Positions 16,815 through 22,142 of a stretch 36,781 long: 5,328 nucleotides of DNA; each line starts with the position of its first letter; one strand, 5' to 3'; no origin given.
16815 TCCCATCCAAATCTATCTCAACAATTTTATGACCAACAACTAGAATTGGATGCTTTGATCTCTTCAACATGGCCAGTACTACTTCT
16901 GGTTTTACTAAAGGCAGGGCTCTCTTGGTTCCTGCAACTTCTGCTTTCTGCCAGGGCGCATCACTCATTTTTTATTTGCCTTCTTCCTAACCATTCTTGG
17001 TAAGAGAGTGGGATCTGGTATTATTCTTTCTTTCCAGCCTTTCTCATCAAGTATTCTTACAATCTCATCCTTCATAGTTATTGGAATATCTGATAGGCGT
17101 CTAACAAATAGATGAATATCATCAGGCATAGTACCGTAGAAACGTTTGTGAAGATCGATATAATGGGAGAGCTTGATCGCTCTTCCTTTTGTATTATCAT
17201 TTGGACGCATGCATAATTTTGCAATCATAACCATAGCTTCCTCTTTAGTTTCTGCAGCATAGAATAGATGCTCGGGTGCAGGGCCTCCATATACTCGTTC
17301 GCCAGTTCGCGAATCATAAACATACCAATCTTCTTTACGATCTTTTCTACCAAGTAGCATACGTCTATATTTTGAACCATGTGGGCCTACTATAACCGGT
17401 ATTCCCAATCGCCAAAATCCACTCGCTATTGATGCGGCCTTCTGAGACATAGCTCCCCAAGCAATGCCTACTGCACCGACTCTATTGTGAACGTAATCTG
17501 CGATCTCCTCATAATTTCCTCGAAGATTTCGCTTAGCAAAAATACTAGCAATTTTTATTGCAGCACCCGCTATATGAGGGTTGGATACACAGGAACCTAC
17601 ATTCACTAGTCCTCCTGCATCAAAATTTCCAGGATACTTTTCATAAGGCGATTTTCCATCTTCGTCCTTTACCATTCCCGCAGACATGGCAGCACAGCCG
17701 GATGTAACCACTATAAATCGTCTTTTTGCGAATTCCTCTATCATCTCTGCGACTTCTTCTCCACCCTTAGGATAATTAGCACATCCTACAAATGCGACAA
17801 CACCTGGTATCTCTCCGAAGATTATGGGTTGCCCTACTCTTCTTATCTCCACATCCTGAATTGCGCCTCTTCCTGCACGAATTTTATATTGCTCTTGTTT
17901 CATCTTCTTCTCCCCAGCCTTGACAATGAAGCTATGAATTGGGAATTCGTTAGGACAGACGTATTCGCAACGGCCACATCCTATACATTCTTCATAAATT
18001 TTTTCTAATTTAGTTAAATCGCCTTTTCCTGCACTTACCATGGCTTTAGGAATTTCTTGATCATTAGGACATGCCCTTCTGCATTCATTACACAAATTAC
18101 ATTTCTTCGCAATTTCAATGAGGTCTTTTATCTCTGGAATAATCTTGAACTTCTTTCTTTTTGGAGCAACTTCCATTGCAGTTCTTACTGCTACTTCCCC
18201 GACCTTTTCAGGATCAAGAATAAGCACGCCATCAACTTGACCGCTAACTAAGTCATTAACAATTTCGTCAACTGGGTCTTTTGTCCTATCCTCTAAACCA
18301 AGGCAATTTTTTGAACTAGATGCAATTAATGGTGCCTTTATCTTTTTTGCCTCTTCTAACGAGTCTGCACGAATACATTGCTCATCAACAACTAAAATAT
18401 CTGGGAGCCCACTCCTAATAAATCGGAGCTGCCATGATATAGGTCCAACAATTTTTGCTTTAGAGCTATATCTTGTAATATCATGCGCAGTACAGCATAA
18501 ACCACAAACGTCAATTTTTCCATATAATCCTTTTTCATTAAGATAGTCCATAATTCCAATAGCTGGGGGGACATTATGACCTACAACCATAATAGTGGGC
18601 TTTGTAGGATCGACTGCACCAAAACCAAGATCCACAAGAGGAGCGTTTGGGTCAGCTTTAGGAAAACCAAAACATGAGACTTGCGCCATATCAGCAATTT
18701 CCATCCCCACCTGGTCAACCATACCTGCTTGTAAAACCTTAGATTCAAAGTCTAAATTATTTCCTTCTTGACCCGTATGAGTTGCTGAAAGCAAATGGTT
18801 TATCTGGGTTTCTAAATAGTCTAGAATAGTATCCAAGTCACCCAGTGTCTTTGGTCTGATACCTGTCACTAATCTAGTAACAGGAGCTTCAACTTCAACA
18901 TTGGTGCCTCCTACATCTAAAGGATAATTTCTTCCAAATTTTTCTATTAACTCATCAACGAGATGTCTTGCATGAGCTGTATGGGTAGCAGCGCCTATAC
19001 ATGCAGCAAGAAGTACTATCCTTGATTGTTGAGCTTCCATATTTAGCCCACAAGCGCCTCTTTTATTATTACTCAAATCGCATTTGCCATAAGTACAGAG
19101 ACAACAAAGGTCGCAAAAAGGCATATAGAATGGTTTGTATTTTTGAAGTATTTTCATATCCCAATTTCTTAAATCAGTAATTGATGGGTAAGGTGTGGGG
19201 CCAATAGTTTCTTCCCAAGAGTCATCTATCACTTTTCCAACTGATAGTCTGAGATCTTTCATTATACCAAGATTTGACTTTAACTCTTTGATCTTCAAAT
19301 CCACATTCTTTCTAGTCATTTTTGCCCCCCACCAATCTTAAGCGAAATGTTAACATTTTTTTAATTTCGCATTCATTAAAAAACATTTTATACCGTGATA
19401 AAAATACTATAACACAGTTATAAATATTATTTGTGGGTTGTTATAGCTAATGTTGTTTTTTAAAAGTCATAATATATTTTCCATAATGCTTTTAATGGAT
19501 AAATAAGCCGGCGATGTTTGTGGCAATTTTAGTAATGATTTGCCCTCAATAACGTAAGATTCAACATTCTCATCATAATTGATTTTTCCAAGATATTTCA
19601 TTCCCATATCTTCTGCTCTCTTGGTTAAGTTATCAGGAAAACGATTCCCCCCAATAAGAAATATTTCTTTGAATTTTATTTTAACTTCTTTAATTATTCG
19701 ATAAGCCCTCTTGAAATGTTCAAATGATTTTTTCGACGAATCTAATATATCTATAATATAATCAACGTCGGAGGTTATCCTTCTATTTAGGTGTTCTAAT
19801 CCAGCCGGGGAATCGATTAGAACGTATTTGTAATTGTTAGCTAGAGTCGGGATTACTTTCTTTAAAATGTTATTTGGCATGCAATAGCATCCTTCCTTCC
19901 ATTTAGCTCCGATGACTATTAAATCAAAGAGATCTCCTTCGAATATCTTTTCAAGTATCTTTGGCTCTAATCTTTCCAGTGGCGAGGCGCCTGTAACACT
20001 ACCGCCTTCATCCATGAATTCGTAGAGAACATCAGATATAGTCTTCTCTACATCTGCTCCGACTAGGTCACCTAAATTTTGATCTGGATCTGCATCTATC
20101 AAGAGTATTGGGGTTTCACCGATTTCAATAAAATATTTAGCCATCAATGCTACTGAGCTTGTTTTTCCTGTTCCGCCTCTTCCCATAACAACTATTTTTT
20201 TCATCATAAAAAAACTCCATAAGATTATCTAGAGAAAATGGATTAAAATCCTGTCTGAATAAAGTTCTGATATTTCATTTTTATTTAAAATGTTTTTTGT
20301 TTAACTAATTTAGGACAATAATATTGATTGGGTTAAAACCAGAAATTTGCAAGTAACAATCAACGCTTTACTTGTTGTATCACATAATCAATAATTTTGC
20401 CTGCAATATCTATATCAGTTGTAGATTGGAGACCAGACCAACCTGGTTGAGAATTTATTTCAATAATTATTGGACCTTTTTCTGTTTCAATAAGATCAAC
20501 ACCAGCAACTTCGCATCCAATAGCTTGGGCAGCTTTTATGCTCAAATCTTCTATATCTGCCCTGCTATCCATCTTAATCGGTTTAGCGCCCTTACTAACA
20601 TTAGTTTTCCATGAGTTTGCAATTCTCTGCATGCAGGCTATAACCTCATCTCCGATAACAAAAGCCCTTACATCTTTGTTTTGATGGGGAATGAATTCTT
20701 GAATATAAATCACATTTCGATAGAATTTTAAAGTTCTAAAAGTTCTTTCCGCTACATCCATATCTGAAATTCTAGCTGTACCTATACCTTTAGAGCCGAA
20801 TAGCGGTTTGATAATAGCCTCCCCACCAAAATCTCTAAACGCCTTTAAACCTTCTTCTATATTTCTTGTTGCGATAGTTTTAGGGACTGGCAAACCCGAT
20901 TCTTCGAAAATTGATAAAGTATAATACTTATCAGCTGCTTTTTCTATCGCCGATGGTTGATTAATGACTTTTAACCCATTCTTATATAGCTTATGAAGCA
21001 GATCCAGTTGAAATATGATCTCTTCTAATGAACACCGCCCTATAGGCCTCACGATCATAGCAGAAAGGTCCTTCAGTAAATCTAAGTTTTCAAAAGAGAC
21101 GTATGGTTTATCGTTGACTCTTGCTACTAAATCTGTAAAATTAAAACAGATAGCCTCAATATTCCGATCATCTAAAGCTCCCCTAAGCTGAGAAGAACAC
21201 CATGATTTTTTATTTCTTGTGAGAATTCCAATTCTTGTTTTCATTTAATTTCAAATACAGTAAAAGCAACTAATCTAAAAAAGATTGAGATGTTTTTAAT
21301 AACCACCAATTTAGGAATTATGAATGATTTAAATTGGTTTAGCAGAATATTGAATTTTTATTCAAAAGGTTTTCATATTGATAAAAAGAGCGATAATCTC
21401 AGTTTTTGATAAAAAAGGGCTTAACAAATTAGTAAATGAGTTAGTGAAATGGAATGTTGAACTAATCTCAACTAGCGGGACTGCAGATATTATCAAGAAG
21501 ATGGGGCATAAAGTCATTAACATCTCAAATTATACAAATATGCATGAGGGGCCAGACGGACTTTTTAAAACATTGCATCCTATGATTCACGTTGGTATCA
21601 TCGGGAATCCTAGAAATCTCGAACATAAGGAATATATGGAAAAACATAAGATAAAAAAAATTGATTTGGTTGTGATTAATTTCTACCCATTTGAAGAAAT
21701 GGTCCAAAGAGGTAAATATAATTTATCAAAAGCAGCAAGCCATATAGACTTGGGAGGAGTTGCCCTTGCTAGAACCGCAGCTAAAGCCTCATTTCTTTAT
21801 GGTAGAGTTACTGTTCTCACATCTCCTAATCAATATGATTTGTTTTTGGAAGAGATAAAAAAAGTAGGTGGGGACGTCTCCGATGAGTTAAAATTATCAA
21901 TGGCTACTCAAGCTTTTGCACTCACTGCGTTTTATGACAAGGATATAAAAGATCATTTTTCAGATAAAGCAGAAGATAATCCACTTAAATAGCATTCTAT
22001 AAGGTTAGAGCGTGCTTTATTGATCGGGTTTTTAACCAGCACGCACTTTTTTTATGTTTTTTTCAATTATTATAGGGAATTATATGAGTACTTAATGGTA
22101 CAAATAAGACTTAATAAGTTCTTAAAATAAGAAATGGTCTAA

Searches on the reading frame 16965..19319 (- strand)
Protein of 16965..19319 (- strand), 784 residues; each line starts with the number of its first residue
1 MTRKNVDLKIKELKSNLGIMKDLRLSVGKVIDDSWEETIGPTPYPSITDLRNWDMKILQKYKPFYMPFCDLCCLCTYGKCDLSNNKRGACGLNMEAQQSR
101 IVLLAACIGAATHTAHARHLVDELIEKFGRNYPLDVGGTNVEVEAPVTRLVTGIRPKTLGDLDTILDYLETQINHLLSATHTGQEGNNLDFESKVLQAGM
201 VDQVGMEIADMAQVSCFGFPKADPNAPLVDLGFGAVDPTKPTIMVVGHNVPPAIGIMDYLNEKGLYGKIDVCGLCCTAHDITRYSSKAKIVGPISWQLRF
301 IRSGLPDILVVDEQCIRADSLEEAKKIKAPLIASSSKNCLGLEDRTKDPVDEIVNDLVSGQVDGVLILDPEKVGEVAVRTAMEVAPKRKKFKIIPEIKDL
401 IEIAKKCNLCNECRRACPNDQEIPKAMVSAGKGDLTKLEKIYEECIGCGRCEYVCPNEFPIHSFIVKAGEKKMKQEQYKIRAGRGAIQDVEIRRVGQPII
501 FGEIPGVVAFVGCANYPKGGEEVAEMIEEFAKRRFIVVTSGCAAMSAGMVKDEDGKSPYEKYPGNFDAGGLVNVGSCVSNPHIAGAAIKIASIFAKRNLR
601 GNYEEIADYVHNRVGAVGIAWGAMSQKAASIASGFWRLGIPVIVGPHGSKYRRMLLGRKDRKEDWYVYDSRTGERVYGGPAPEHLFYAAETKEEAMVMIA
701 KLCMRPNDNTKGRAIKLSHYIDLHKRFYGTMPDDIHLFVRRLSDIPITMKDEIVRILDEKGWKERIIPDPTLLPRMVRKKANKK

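Call 62: search_protein_families(library=pfam, proteins=[window:16965-19319:-], max_evalue=0.001)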
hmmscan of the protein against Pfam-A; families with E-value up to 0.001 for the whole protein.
window:16965-19319:- (784 aa): 9 families
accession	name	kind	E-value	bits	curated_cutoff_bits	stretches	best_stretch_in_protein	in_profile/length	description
PF03063.25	Prismane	-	2.8e-64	218.1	27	2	150-652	120-486/513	Prismane/CO dehydrogenase family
PF13237.11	Fer4_10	-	2.8e-08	34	25.5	1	402-456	4-53/53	4Fe-4S dicluster domain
PF12838.12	Fer4_7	-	4.4e-06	27.5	27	1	406-457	1-50/52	4Fe-4S dicluster domain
PF00037.32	Fer4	-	1.9e-05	24.7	21.1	1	440-458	3-21/24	4Fe-4S binding domain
PF13187.11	Fer4_9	-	4e-05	24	27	1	406-458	1-50/52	4Fe-4S dicluster domain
PF13534.11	Fer4_17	-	4.1e-05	24.5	22.2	1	407-459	2-60/61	4Fe-4S dicluster domain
PF14697.11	Fer4_21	-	0.00014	22.4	35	1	405-457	6-53/59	4Fe-4S dicluster domain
PF13183.11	Fer4_8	-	0.00016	22.6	27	1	404-458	2-67/68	4Fe-4S dicluster domain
PF12797.12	Fer4_2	-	0.00053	20.2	24.5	1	442-456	7-21/22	4Fe-4S binding domain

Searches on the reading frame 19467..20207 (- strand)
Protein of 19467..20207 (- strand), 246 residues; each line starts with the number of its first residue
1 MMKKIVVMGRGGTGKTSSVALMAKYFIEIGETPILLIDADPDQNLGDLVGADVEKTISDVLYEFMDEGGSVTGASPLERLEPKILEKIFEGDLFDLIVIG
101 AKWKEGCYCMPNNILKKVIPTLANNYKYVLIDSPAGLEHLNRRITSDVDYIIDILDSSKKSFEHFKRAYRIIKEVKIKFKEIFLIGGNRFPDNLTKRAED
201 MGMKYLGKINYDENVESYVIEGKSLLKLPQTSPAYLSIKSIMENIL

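Call 61: search_protein_families(library=pfam, proteins=[window:19467-20207:-], max_evalue=0.001)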
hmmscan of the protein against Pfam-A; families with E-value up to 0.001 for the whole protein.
window:19467-20207:- (246 aa): 4 families
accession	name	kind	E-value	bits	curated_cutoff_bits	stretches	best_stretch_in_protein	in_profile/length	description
PF13614.12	AAA_31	-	1.3e-12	48.4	27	1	5-180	4-172/177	AAA domain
PF01656.29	CbiA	-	3.5e-09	37.1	25.4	1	5-224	2-124/125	CobQ/CobB/MinD/ParA nucleotide binding domain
PF06564.18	CBP_BcsQ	-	1.2e-07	31.9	21.3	0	2-46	1-45/234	Cellulose biosynthesis protein BcsQ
PF02374.21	ArsA_ATPase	-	1.5e-05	24.8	24.3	1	2-57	1-55/305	Anion-transporting ATPase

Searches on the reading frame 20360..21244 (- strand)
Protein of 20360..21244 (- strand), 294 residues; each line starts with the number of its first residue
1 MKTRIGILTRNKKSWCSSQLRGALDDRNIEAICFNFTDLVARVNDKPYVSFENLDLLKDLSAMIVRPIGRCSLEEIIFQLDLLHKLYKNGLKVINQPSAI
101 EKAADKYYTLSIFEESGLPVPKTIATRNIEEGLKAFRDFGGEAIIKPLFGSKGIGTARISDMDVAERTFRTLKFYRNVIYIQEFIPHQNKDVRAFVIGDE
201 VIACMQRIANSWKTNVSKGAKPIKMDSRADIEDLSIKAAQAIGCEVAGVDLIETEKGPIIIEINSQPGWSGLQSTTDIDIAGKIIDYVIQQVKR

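Call 61: search_protein_families(library=pfam, proteins=[window:20360-21244:-], max_evalue=0.001)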
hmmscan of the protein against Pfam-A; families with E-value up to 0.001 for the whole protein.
window:20360-21244:- (294 aa): 8 families
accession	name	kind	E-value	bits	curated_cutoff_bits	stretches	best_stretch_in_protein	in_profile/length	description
PF08443.16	RimK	-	1.6e-33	116.3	21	1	103-288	1-188/188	RimK-like ATP-grasp domain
PF02655.19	ATP-grasp_3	-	1.8e-13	51.3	23.2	1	103-266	1-156/160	ATP-grasp domain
PF14397.11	ATPgrasp_ST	-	9.6e-10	38.6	31.4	1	93-163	9-83/278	Sugar-transfer associated ATP-grasp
PF02955.21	GSH-S_ATP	-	9.6e-10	38.6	23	1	120-254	12-154/175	Prokaryotic glutathione synthetase, ATP-grasp domain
PF05770.16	Ins134_P3_kin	-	3.8e-05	23.8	23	0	212-274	125-190/201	Inositol 1,3,4-trisphosphate 5/6-kinase ATP-grasp domain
PF18030.7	Rimk_N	-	9.3e-05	23.1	26.4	1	4-100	2-94/94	RimK PreATP-grasp domain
PF02222.28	ATP-grasp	-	0.00025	21.2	27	1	112-270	2-166/179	ATP-grasp domain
PF14398.11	ATPgrasp_YheCD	-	0.00091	19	26.8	0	106-161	15-69/255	YheC/D like ATP-grasp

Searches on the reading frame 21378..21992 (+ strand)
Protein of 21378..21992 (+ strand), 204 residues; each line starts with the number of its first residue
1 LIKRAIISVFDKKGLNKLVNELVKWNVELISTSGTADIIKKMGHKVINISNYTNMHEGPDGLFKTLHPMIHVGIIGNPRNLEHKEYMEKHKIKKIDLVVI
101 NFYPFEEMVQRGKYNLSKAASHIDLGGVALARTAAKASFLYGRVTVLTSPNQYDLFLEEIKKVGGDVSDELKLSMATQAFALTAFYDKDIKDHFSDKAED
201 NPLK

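Call 61: search_protein_families(library=pfam, proteins=[window:21378-21992:+], max_evalue=0.001)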
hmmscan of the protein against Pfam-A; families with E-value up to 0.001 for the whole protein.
window:21378-21992:+ (204 aa): 2 families
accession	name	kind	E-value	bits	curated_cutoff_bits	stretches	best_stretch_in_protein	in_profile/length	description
PF02142.27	MGS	-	3.1e-14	53.3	24.1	1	16-128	3-93/94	MGS-like domain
PF01808.24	AICARFT_IMPCHas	-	3e-10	40.5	25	1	141-199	5-62/311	AICARFT/IMPCHase bienzyme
